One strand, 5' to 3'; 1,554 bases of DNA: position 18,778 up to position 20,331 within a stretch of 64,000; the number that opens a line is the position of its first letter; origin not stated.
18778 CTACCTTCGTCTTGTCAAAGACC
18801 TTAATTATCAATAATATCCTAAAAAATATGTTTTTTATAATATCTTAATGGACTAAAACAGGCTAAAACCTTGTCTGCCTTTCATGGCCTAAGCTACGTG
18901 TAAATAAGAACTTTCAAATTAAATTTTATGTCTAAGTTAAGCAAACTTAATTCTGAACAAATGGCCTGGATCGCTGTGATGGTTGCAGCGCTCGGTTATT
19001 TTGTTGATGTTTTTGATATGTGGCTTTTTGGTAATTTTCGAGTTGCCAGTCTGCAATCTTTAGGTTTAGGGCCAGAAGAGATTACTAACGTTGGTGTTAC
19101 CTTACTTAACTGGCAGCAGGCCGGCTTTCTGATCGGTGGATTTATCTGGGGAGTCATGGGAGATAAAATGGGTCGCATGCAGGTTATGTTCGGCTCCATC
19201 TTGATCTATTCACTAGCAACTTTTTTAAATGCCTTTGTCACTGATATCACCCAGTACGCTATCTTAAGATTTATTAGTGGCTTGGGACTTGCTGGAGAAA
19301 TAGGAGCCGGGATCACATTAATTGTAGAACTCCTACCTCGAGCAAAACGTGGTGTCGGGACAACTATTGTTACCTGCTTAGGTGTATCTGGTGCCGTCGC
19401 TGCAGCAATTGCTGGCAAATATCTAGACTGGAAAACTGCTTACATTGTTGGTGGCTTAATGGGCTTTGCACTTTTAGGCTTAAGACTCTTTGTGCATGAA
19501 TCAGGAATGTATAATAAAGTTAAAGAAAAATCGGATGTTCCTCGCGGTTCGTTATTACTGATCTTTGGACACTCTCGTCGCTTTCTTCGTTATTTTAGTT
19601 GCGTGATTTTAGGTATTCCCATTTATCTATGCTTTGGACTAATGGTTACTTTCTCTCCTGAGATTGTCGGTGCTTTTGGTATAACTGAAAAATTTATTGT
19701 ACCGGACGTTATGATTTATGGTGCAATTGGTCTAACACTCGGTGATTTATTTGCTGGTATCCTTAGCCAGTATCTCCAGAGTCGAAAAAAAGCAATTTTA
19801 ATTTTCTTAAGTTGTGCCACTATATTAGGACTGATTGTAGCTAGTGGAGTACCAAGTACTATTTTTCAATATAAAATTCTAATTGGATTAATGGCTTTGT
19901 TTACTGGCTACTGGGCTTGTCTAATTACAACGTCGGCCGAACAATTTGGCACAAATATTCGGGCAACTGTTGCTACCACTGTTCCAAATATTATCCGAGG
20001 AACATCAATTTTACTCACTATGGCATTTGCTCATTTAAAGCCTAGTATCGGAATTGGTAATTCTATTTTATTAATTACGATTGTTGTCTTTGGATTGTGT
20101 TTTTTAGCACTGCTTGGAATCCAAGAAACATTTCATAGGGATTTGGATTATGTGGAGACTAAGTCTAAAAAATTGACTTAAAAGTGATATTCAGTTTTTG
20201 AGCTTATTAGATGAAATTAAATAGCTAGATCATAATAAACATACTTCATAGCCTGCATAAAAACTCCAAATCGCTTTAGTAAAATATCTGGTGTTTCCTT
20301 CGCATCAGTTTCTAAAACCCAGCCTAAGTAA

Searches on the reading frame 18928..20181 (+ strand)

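Call 71: search_protein_families(library=pfam, proteins=[window:18928-20181:+], max_evalue=0.0001)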
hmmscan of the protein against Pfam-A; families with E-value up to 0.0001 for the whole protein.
window:18928-20181:+ (417 aa): 2 families
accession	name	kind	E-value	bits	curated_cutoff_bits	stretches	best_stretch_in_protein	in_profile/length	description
PF07690.21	MFS_1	-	8.8e-26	91.1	33.4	1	21-349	2-332/347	Major Facilitator Superfamily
PF00083.30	Sugar_tr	-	2.7e-09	36.9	22.3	1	62-201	54-203/452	Sugar (and other) transporter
